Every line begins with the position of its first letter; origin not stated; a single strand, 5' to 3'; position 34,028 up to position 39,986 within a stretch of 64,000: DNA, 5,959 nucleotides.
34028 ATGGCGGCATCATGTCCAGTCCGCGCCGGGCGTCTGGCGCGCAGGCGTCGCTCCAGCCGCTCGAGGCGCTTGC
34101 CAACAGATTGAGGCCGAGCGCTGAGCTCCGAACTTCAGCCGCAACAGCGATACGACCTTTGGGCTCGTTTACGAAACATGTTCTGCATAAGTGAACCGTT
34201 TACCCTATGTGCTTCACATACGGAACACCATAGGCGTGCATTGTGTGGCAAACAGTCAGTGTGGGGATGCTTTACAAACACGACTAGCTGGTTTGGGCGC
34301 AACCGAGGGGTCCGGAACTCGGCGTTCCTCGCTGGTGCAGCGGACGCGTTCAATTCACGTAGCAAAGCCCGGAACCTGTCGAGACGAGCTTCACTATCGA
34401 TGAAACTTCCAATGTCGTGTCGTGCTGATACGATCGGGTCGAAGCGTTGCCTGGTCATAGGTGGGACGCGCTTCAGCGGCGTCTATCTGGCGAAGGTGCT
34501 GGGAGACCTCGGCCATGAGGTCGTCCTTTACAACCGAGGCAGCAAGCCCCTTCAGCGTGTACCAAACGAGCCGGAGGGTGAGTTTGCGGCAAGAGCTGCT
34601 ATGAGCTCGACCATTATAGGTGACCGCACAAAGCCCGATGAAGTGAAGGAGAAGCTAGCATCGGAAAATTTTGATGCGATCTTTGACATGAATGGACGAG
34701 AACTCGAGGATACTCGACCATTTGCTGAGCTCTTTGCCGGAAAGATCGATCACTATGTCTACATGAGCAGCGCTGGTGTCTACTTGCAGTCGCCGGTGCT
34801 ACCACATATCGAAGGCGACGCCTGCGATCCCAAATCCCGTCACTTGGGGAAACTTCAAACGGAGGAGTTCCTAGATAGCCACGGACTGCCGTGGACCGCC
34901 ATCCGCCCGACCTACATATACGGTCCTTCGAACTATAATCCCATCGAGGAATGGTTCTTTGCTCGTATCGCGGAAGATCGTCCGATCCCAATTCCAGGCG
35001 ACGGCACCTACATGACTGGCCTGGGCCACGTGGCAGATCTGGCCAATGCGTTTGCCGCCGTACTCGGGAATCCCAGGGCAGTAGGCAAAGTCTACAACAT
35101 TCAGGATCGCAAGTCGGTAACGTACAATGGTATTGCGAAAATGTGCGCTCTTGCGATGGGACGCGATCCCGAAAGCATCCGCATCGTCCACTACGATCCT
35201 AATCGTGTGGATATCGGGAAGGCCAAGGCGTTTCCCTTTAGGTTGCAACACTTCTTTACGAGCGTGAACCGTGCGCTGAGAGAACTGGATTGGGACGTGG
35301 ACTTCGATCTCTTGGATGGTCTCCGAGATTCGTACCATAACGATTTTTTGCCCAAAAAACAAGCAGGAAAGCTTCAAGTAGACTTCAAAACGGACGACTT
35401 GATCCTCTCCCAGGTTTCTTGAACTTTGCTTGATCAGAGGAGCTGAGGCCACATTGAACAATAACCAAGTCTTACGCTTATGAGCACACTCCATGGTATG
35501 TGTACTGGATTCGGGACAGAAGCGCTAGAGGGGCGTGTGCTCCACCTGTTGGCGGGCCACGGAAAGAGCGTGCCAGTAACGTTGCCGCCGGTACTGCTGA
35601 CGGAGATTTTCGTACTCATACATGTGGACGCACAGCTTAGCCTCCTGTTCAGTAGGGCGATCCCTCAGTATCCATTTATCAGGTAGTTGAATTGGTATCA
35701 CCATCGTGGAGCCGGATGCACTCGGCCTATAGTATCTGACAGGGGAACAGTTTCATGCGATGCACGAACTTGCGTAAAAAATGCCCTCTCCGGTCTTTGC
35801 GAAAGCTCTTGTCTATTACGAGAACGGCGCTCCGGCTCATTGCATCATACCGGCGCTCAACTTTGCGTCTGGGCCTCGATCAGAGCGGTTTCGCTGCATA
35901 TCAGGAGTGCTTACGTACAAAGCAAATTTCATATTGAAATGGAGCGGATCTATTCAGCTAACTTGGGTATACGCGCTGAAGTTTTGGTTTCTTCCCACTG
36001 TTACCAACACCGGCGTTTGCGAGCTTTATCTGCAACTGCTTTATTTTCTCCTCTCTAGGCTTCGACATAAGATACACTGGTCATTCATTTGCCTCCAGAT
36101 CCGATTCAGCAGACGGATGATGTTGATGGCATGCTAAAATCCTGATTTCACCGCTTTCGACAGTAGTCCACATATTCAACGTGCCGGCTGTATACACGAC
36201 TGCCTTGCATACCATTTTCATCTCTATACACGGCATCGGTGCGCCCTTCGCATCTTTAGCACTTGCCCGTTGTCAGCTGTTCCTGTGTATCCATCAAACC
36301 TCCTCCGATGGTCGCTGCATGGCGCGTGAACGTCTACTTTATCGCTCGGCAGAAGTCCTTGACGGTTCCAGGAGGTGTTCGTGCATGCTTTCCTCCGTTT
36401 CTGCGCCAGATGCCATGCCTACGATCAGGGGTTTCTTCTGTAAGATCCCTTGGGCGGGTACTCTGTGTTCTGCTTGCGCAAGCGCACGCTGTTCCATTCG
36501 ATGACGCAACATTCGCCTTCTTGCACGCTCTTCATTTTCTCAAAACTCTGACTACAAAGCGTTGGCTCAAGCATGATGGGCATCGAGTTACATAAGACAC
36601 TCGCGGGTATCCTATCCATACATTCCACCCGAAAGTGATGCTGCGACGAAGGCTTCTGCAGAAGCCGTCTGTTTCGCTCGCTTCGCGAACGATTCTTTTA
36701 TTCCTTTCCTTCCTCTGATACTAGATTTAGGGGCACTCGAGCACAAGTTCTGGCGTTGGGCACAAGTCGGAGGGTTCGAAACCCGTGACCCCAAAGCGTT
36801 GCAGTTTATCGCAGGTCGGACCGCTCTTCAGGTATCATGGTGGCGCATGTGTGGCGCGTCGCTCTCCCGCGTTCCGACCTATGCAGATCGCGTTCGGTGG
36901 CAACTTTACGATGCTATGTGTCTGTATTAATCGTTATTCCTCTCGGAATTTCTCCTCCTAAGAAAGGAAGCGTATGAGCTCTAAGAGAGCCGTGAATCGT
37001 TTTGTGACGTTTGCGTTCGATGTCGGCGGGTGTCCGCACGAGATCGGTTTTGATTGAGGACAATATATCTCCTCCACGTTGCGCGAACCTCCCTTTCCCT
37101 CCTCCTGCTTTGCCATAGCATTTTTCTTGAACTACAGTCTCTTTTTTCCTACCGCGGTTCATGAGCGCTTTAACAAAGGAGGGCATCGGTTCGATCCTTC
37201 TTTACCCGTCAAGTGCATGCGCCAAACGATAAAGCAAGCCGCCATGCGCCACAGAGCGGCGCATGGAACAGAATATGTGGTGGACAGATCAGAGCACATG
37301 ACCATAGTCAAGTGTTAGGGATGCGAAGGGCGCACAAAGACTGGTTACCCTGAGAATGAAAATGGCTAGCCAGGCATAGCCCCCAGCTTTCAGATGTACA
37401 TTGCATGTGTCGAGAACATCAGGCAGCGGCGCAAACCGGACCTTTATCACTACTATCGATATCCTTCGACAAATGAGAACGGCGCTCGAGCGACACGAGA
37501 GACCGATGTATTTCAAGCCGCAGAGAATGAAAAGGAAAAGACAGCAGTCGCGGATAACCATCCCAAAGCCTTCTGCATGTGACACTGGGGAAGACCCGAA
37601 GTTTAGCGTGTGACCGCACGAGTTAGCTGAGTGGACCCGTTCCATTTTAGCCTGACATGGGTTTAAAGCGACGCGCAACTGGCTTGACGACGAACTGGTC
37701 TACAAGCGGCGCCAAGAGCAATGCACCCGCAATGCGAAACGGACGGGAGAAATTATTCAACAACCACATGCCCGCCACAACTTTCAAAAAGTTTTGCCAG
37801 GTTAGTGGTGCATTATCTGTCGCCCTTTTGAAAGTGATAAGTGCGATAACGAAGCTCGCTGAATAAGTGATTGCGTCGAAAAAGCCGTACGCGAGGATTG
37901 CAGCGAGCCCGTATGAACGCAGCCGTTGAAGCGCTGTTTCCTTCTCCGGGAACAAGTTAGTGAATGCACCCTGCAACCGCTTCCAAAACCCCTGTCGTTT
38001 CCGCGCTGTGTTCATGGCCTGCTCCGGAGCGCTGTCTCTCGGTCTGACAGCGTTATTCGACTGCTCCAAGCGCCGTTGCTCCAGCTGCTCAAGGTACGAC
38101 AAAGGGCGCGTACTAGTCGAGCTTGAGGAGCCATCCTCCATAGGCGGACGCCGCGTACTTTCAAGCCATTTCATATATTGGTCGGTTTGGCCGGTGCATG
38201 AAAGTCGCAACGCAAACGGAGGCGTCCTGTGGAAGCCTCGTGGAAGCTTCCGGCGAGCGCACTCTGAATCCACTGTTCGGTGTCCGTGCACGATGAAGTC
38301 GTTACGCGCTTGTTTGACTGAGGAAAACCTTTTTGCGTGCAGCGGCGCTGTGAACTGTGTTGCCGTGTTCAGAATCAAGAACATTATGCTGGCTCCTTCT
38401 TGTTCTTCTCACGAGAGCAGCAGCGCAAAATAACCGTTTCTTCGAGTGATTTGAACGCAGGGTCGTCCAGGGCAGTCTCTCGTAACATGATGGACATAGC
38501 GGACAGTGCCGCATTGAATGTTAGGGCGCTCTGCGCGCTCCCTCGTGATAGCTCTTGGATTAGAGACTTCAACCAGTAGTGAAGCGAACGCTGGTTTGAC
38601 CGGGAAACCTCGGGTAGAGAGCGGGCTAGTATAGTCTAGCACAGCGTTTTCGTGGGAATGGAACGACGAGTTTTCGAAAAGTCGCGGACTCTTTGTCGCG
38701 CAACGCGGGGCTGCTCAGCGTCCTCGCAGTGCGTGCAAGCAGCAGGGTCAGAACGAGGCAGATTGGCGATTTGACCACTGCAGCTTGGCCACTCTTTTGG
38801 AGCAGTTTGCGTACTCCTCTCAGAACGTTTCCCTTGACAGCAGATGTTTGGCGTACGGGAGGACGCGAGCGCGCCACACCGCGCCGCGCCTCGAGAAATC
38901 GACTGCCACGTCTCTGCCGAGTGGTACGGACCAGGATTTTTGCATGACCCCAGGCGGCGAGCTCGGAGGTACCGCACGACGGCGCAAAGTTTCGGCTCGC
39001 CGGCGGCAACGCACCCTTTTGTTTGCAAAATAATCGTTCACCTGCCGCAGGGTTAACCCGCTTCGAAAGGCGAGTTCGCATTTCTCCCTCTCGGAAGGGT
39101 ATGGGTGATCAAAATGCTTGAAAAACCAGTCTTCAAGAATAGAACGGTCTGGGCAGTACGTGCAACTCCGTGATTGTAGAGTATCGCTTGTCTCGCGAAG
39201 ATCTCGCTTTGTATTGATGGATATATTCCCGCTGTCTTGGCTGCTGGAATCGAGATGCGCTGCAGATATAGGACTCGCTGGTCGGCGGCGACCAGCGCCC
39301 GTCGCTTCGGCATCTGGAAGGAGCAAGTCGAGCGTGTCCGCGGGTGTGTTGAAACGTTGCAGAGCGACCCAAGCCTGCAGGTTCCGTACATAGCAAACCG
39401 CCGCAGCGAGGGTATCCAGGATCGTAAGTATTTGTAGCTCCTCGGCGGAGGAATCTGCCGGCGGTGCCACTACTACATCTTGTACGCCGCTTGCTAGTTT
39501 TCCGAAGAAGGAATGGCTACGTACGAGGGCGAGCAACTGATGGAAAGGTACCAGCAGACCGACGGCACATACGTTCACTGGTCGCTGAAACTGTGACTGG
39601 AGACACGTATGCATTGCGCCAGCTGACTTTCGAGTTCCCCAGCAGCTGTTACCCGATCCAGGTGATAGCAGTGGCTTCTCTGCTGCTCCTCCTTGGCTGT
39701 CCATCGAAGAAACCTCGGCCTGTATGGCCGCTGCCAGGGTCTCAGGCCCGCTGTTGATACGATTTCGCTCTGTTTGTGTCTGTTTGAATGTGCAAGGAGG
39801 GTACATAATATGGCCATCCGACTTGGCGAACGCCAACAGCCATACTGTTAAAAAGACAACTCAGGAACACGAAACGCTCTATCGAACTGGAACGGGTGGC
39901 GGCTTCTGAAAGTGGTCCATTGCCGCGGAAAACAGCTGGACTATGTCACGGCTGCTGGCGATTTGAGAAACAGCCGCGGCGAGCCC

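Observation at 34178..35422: Plastid-type gene set with MF-initiated N-terminal extensions suggests a primary-plastid (rhodophyte/glaucophyte-type) nuclear genome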

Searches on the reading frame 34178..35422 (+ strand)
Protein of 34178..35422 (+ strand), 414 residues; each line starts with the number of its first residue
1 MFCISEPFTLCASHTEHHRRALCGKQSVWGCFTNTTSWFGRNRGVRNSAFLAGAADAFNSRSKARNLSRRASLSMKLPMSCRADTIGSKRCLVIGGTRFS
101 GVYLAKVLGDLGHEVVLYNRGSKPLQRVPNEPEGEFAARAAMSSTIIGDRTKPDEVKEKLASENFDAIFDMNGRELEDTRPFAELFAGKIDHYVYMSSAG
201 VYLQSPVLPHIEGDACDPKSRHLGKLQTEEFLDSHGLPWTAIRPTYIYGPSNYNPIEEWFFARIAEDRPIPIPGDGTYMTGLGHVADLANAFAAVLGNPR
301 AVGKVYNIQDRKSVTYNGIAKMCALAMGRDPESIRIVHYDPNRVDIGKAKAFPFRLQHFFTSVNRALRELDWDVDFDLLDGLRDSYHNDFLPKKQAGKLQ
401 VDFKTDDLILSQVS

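Call 4: search_protein_families(library=pfam, proteins=[window:34178-35422:+])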
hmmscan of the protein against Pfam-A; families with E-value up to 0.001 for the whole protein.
window:34178-35422:+ (414 aa): 3 families
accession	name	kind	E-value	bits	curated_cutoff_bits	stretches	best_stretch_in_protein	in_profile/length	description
PF01370.27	Epimerase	-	3.4e-17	63.1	20.9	1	92-308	2-239/240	NAD dependent epimerase/dehydratase family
PF16363.11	GDP_Man_Dehyd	-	8.8e-05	22.5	27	0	92-171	1-82/332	GDP-mannose 4,6 dehydratase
PF13460.12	NAD_binding_10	-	0.00026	21.4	27.2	1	96-248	2-147/184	NAD(P)H-binding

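Call 6: find_homologous_proteins(query=window:34178-35422:+)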
Query window:34178-35422:+ (414 aa): 2319 proteins with E <= 0.001 among 8000 candidates; the best 120 are listed.
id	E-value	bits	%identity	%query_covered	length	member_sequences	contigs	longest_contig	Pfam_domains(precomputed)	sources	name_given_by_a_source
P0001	5.5e-285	963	100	100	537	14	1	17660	PF01370.28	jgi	-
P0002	4.4e-206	703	74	100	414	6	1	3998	PF16363.12,PF13460.13,PF01370.28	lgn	-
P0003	2.9e-174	598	73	82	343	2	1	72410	PF16363.12,PF13460.13,PF01370.28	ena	-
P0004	1.0e-132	461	60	79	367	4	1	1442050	PF16363.12,PF01370.28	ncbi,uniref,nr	ncbi:hypothetical protein NDN08_007253 [Rhodosorus marinus]|uniref:NAD-dependent epimerase/dehydrata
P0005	5.2e-131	455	56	85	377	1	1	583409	PF16363.12,PF05368.20,PF13460.13,PF01370.28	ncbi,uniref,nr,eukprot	ncbi:Chloroplast stem-loop binding protein of 41 kDa b, chloroplastic [Porphyridium purpureum]|unire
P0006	5.1e-129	449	55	88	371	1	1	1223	PF16363.12,PF05368.20,PF13460.13,PF01370.28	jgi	-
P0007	5.5e-129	449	53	88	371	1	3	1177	PF16363.12,PF13460.13,PF01370.28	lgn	-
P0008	1.5e-128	447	54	88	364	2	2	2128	PF16363.12,PF13460.13,PF01370.28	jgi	-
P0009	1.5e-127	444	56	85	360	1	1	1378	PF16363.12,PF13460.13,PF01370.28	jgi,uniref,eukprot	uniref:NAD-dependent epimerase/dehydratase domain-containing protein n=1 Tax=Compsopogon caeruleus T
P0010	4.5e-126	439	55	84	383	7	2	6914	PF16363.12,PF05368.20,PF13460.13,PF01370.28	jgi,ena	-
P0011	5.8e-126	439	58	78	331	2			PF16363.12,PF05368.20,PF13460.13,PF01370.28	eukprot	eukprot:CAMPEP_0171457270 /NCGR_PEP_ID=MMETSP0945-20130129/3416_1 /TAXON_ID=109269 /ORGANISM="Vauche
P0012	3.4e-125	436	57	78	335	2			PF16363.12,PF13460.13,PF01370.28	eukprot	eukprot:CAMPEP_0182444064 /NCGR_PEP_ID=MMETSP1172-20130603/2629_1 /TAXON_ID=708627 /ORGANISM="Timspu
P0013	3.5e-125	436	58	79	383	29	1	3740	PF16363.12,PF05368.20,PF13460.13,PF01370.28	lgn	-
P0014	5.2e-125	436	55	83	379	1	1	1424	PF16363.12,PF05368.20,PF13460.13,PF01370.28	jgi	-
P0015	3.6e-123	430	59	78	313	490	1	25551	PF04321.24,PF16363.12,PF13460.13,PF01370.28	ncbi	-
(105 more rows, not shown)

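Call 8: find_encoding_contigs(protein=P0001, flank=10000)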
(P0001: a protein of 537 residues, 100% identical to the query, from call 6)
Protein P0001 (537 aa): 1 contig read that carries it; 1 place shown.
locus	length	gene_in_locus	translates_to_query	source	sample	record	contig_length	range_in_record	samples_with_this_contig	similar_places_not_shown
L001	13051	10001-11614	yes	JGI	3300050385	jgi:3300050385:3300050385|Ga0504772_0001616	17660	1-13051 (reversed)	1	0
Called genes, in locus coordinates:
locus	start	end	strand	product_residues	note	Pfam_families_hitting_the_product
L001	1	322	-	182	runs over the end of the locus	-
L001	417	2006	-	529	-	PF00076:RRM_1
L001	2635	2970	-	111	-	-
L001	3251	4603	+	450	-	-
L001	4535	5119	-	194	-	-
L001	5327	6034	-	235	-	PF10248:Mlf1IP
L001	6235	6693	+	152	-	-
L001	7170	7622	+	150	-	PF00411:Ribosomal_S11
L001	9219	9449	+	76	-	-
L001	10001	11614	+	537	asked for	PF01370:Epimerase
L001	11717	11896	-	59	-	-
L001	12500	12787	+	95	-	-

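Call 9: find_encoding_contigs(protein=P0003, flank=10000)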
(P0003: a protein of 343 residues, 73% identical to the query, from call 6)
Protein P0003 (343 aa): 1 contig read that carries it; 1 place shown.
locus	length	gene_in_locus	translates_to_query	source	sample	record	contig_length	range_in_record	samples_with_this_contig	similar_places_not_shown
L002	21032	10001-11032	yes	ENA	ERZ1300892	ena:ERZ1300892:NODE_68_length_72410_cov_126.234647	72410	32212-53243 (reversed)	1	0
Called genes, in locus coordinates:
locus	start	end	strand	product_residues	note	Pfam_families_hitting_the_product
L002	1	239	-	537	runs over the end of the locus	PF00069:Pkinase, PF07714:PK_Tyr_Ser-Thr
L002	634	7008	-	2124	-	PF00168:C2 (weak)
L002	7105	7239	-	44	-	-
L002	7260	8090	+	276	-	-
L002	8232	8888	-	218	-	PF10248:Mlf1IP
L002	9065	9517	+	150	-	PF00411:Ribosomal_S11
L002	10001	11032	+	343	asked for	PF01370:Epimerase, PF13460:NAD_binding_10, PF16363:GDP_Man_Dehyd (faint)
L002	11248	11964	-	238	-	-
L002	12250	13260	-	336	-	PF00046:Homeodomain (weak), PF05920:Homeobox_KN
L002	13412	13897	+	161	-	PF01903:CbiX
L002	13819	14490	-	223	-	-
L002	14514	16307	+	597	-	PF00365:PFK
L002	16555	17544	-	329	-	PF00702:Hydrolase, PF13419:HAD_2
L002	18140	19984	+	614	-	PF05063:MT-A70, PF00569:ZZ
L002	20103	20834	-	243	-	PF00498:FHA, PF00250:Forkhead (weak)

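Call 10: find_encoding_contigs(protein=P0002, flank=10000)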
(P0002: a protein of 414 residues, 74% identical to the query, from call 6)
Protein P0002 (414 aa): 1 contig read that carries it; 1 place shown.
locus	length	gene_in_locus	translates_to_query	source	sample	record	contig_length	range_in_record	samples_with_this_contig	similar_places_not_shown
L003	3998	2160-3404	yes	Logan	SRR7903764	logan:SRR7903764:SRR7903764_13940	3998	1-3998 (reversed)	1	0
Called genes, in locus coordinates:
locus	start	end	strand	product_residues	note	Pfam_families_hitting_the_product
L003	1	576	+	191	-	?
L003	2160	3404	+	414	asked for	PF01370:Epimerase, PF13460:NAD_binding_10 (faint), PF16363:GDP_Man_Dehyd (faint)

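Call 11: search_protein_families(library=ncbifam, proteins=[window:34178-35422:+])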
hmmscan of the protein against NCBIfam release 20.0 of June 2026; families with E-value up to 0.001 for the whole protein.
window:34178-35422:+ (414 aa): 2 families
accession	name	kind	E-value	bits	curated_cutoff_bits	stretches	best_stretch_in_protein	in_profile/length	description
TIGR01181.1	dTDP_gluc_dehyt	equivalog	4.4e-07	29.3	365.1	1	230-338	164-272/321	dTDP-glucose 4,6-dehydratase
TIGR04180.1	EDH_00030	hypoth_equivalog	0.00087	18.4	475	0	229-330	157-259/297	NAD-dependent 4,6-dehydratase LegB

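Call 22: search_solved_structures(query=window:34178-35419:+, show_alignments=1)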
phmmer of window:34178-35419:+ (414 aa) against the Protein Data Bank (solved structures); distinct sequences matched with E-value up to 0.001: 11.
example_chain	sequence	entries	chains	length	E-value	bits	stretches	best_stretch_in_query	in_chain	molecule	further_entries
8vr2_A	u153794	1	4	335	4.1e-07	32.4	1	223-325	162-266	NAD-dependent epimerase/dehydratase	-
6pmh_A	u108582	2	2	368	2.6e-05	26.4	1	90-383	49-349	UDP-glucose 4-epimerase related protein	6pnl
4zrm_A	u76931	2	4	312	4.5e-05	25.7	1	194-348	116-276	UDP-glucose 4-epimerase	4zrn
6wjb_A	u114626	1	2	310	0.00011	24.3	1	88-358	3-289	NAD-dependent epimerase/dehydratase family protein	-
7ys8_A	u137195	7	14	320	0.00019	23.6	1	156-332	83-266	UDP-glucose 4-epimerase | UDP-glucose 4-epimerase along with EC 5.1.3.2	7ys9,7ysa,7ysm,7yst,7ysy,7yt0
3vps_A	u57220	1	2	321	0.00033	22.8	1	89-323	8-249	NAD-dependent epimerase/dehydratase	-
6dnt_A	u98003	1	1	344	0.00036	22.6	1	181-327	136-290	NAD-dependent epimerase/dehydratase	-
6wj9_A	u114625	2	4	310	0.00055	22.1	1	88-358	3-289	NAD-dependent epimerase/dehydratase family protein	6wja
8du1_A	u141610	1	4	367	0.00057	22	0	213-309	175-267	dTDP-glucose 4,6-dehydratase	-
6d2v_A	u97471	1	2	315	0.00076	21.6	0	230-289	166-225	TerB Oxidoreductase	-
6nd7_A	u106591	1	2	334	0.00083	21.5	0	230-289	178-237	TerB Oxidoreductase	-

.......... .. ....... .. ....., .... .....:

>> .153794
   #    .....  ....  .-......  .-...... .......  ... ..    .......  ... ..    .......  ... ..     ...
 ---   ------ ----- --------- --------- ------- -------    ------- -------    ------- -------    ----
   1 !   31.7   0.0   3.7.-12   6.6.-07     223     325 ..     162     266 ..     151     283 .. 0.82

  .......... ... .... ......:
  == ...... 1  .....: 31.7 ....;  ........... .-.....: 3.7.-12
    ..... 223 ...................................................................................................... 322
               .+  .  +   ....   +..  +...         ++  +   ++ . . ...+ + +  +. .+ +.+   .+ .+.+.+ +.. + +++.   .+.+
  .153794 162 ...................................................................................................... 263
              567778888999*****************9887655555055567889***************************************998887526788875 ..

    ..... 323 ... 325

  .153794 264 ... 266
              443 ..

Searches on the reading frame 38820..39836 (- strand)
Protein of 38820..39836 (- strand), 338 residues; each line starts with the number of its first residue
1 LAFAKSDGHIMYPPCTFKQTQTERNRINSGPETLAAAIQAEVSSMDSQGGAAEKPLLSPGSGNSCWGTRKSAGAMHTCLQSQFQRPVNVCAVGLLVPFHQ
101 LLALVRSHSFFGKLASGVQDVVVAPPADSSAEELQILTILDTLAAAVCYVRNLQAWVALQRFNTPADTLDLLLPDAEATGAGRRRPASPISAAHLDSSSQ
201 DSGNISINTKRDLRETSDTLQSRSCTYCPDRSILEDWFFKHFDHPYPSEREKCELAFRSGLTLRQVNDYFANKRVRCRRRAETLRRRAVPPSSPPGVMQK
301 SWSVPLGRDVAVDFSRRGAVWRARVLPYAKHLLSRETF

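Call 5: search_protein_families(library=pfam, proteins=[window:38820-39836:-])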
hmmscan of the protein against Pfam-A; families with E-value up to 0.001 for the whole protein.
window:38820-39836:- (338 aa): 2 families
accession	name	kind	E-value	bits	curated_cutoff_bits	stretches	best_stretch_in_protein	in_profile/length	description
PF05920.17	Homeobox_KN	-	2.7e-15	56.3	24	1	237-276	1-40/40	Homeobox KN domain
PF00046.35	Homeodomain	-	1.4e-05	25.2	22.9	1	234-279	15-57/57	Homeodomain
